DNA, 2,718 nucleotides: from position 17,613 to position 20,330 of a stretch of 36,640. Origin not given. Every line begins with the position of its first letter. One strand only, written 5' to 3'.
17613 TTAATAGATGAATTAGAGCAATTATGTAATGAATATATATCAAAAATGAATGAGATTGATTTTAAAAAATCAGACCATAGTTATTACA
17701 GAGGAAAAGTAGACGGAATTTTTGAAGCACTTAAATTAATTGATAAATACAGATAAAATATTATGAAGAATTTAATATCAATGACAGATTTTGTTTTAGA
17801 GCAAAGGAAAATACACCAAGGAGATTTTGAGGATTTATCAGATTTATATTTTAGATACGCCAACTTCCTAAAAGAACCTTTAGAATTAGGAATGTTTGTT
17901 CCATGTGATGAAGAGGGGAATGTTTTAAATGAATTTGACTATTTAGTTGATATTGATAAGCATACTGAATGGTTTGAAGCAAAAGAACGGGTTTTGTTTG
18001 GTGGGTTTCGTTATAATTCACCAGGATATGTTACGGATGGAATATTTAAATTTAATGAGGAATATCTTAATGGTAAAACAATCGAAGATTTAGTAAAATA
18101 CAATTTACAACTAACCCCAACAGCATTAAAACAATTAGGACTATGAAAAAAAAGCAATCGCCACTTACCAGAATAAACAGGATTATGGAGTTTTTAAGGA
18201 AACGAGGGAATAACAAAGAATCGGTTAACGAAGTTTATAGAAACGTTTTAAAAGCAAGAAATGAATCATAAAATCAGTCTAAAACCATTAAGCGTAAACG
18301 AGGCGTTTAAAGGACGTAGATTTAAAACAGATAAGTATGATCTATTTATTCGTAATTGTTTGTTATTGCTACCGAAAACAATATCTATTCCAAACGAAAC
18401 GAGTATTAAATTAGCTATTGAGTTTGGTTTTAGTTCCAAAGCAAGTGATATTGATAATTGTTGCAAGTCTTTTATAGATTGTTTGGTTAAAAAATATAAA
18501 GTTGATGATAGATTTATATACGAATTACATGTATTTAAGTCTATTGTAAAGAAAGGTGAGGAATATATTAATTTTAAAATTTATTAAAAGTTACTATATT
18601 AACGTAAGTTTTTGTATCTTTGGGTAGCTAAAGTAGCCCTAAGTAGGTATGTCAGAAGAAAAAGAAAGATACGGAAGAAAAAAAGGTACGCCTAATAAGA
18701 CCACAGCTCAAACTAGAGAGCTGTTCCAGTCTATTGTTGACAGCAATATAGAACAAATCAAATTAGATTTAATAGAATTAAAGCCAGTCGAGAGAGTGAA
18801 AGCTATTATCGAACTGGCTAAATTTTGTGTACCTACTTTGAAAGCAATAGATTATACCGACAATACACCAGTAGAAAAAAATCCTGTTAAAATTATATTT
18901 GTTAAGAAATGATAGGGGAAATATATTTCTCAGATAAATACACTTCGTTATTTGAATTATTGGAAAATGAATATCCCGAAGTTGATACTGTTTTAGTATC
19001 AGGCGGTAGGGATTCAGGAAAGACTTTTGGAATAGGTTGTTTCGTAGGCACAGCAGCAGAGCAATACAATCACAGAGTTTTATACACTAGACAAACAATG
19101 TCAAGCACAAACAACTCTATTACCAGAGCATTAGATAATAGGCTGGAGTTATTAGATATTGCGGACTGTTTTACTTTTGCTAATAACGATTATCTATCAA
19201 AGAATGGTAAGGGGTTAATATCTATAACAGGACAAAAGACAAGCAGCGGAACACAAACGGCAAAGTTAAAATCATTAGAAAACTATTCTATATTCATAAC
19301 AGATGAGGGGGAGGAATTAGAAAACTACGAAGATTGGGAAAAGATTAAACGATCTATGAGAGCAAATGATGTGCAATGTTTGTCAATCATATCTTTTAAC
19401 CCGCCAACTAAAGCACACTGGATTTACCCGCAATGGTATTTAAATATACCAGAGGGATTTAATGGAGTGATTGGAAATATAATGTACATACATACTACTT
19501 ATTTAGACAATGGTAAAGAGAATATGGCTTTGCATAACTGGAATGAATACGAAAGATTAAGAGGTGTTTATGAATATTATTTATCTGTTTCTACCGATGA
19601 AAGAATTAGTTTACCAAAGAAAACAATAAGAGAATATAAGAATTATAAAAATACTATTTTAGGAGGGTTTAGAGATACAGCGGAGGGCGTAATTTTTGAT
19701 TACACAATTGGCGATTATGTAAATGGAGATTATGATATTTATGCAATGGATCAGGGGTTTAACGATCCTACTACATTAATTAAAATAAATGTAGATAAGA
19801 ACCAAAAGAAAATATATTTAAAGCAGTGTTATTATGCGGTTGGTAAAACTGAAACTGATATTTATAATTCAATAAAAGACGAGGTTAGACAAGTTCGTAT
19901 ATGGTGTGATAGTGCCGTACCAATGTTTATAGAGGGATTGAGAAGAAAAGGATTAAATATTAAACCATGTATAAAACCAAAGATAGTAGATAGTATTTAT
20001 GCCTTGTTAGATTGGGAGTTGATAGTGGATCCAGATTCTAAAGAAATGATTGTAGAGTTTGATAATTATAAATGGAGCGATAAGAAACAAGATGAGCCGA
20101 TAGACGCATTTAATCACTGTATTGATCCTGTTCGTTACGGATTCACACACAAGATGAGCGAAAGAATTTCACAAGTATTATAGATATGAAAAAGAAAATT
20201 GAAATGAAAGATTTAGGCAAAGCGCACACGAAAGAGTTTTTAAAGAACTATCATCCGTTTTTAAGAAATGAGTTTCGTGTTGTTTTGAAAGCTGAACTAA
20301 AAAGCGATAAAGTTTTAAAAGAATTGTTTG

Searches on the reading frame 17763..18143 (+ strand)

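Call 58: search_protein_families(library=phrogs, proteins=[window:17763-18143:+], max_evalue=0.00001)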
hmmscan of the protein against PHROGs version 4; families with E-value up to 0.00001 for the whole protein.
window:17763-18143:+ (127 aa): 2 families
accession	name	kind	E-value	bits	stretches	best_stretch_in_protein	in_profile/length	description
phrog_12560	-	unknown function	3.2e-09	38.2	1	6-118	7-143/146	-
phrog_31163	-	unknown function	3.4e-09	38.2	1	4-111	3-99/121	-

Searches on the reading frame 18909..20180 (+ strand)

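Call 58: search_protein_families(library=phrogs, proteins=[window:18909-20180:+], max_evalue=0.00001)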
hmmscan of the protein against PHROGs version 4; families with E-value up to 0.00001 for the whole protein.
window:18909-20180:+ (424 aa): 5 families
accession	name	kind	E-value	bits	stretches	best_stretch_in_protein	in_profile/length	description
phrog_2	-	head and packaging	1.5e-28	101.1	1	19-419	275-596/807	terminase large subunit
phrog_5653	-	head and packaging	5.9e-22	79.3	1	273-417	29-182/199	terminase large subunit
phrog_6672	-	head and packaging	2e-19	70.6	1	298-419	3-133/145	terminase large subunit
phrog_3717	-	head and packaging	1.5e-16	61.6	1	28-202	26-195/277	terminase large subunit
phrog_10250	-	head and packaging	1.3e-06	29.3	1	246-412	10-212/228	terminase large subunit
